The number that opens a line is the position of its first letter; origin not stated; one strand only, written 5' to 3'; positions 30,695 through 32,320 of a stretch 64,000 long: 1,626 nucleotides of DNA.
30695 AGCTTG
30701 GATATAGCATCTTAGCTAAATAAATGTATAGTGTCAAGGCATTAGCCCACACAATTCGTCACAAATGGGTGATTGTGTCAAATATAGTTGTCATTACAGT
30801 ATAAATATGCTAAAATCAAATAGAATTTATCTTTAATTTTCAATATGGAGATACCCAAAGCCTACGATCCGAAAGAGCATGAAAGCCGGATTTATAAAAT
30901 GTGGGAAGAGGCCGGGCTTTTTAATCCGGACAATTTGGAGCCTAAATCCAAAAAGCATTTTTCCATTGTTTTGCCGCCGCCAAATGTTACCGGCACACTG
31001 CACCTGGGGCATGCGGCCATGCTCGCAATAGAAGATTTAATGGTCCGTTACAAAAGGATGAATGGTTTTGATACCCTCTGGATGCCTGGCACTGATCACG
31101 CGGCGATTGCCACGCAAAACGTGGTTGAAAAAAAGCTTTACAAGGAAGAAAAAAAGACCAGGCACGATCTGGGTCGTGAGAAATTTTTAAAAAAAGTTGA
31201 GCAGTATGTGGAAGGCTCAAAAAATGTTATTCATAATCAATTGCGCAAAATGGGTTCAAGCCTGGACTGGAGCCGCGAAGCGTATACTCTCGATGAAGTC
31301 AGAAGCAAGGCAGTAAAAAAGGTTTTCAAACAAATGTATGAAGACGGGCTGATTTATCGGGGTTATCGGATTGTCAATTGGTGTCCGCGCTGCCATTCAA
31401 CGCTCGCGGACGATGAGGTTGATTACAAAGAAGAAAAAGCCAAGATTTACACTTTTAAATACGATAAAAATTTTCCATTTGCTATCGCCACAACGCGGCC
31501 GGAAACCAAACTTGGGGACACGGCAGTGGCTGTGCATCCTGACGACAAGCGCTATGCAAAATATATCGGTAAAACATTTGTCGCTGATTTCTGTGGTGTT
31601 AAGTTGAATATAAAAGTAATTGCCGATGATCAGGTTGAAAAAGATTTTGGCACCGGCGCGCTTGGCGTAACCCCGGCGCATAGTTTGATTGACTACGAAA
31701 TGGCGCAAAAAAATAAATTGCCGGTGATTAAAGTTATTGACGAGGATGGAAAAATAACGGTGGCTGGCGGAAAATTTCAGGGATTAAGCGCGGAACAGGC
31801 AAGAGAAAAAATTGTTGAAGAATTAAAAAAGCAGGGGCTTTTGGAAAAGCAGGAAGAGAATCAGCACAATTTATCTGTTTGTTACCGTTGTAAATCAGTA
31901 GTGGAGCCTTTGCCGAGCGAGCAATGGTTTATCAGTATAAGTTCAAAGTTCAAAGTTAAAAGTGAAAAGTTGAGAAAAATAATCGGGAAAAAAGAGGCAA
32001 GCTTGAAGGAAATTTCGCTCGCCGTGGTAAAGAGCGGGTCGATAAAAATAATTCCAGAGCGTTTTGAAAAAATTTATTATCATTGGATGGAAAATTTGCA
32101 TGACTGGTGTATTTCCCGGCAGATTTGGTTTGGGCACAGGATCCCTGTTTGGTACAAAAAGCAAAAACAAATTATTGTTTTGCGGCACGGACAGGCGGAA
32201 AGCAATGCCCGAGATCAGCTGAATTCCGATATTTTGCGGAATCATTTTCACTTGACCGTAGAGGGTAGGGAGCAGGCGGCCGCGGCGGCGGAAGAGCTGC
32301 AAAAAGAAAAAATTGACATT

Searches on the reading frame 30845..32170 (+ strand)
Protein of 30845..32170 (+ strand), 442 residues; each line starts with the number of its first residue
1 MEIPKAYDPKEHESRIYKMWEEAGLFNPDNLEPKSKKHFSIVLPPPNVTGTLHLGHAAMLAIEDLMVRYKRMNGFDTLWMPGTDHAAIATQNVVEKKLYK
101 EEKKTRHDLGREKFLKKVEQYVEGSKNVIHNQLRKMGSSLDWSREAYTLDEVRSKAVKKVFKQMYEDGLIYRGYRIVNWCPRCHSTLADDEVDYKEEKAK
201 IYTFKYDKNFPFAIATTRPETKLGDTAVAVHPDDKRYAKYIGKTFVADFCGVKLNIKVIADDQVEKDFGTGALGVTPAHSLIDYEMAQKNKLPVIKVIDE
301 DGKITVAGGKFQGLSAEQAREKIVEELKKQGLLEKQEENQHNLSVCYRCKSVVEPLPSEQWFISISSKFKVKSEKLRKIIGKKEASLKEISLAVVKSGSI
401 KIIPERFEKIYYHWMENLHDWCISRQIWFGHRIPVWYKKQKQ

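Call 58: predict_structure(alignment_id=A3)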
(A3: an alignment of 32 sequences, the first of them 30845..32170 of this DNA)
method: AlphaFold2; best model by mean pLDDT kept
length: 442 residues; sequences in the alignment: 32
mean_pLDDT: 78.7   pTM: 0.65
mean pLDDT of the five models: 78.7, 74.7, 71.6, 66.0, 65.4
residues with pLDDT >= 90: 152; 70-90: 150; 50-70: 111; < 50: 29
segments of 3 or more residues with pLDDT < 50: 1-3, 80-85, 143-146, 433-442
pLDDT, mean of each block of 10 residues (from residue 1): 53 68 58 60 53 59 65 60 54 82 83 82 71 61 51 68 82 85 79 88 96 94 97 95 96 97 91 93 91 93 94 95 97 94 86 87 87 87 90 82 73 81 67 42 42
secondary structure, 60 per line:
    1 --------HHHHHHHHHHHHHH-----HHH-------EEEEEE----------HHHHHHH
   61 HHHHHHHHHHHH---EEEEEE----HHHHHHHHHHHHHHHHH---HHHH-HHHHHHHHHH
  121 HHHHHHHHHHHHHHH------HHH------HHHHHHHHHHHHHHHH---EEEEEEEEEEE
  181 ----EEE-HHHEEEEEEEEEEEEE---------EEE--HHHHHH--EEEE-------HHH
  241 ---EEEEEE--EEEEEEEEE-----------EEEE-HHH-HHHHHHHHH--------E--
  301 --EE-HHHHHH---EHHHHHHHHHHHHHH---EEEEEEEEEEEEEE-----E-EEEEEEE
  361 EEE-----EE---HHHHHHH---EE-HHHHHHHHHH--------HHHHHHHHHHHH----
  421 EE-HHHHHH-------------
elements in order: H9-22 E38-43 H54-72 E76-81 H86-102 H106-109 H111-135 H151-166 E170-180 E185-187 E192-204 E214-216 H219-224 E227-230 E244-249 E252-260 E272-275 H281-289 H306-311 H316-329 E333-346 E354-363 H374-380 H387-396 H405-416 H424-429
